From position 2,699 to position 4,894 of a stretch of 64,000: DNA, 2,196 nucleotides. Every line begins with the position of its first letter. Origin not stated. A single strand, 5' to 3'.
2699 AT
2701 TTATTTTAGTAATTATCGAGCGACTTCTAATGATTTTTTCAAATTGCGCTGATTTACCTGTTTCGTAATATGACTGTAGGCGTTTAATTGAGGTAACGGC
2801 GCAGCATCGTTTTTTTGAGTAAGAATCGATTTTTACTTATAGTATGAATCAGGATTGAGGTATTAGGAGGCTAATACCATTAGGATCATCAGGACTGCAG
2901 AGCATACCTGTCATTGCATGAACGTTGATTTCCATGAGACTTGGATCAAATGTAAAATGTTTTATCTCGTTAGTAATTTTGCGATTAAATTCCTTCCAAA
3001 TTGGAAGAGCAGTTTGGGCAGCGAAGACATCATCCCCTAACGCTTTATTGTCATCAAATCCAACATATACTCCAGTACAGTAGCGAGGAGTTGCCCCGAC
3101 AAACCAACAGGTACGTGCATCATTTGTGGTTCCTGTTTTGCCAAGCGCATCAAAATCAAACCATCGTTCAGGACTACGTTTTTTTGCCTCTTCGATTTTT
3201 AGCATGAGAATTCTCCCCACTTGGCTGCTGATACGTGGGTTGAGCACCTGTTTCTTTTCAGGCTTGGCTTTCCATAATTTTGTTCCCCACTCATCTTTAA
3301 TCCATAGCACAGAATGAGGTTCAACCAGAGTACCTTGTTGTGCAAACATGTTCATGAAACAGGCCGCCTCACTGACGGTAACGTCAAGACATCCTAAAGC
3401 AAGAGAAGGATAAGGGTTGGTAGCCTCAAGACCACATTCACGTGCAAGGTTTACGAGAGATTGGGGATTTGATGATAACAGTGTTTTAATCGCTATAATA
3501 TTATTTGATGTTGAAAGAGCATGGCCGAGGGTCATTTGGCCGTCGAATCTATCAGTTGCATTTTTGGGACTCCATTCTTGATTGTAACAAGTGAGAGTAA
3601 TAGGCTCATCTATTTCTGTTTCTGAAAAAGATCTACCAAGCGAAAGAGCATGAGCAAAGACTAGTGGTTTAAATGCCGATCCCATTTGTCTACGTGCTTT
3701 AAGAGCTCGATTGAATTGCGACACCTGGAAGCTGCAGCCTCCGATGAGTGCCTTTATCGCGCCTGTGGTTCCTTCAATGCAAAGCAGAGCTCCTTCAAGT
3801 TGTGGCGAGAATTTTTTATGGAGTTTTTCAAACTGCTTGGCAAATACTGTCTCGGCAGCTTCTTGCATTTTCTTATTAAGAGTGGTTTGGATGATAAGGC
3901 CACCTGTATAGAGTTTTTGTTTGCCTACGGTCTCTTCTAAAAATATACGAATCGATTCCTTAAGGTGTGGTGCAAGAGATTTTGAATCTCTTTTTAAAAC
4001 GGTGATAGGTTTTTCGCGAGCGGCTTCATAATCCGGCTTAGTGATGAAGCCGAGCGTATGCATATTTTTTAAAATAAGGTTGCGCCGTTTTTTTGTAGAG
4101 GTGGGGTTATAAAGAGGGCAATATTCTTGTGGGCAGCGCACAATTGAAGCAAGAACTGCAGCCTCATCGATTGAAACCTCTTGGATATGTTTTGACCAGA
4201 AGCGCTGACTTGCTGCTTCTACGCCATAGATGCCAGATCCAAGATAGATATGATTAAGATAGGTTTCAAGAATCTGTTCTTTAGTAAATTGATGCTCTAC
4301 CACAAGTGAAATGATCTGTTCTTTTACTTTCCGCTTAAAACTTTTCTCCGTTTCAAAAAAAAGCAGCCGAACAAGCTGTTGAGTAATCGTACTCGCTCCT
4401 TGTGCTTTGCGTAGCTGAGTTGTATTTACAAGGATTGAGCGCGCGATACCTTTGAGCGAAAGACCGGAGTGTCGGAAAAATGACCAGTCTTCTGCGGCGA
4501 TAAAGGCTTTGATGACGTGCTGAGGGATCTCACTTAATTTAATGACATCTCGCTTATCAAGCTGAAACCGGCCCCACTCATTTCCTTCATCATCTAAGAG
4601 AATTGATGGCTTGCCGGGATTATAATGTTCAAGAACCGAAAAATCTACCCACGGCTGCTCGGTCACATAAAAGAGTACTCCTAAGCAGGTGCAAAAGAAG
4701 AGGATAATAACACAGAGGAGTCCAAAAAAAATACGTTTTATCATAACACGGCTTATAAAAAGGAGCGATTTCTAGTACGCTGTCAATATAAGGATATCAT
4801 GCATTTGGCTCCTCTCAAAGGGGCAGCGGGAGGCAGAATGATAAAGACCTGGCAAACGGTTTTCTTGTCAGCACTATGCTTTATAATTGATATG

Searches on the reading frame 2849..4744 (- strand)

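Call 26: search_protein_families(library=ncbifam, proteins=[window:2849-4744:-], max_evalue=1e-10)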
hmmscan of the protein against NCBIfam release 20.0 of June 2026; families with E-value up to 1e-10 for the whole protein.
window:2849-4744:- (631 aa): 13 families
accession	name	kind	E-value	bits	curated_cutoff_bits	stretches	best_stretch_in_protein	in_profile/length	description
TIGR02074.1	PBP_1a_fam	subfamily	1.6e-153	512.3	508.75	1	64-591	1-533/535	PBP1A family penicillin-binding protein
NF051885.1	tranpepglycosPbpC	equivalog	3.9e-116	389.1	900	1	66-587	76-590/632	multimodular transpeptidase-transglycosylase PbpC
TIGR02071.1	PBP_1b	equivalog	4.3e-111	372.3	717.75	1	63-622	145-713/729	penicillin-binding protein 1B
NF008643.0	PRK11636.1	equivalog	1.5e-89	301.3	1263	2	3-300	5-302/850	peptidoglycan glycosyltransferase/peptidoglycan DD-transpeptidase MrcA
NF007061.0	PRK09506.1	equivalog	4.6e-85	286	1120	1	64-617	210-773/825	bifunctional glycosyl transferase/transpeptidase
TIGR02073.1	PBP_1c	equivalog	4.3e-83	280.1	494.2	1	69-597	37-550/728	penicillin-binding protein 1C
NF011423.0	PRK14850.1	equivalog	1.7e-81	274.7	1275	1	63-589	155-691/764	penicillin-binding protein 1b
NF038272.1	strep_PBP1A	exception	3.4e-60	204.1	1075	1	9-426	15-439/658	penicillin-binding protein PBP1A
NF038276.1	strep_PBP2A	exception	1.7e-57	195.2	1100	1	14-571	48-619/716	penicillin-binding protein PBP2A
NF038274.1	strep_PBP1B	exception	4.3e-53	180.7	1225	2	250-616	313-694/745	penicillin-binding protein PBP1B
NF008414.0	PRK11240.1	equivalog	4.6e-43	147.3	1121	1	67-594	66-568/774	peptidoglycan glycosyltransferase PbpC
TIGR02070.1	mono_pep_trsgly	equivalog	2.1e-39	135.3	182.65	1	59-231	50-221/224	monofunctional biosynthetic peptidoglycan transglycosylase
NF010008.0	PRK13481.1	equivalog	9.7e-37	126.7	270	1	63-242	78-263/269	glycosyltransferase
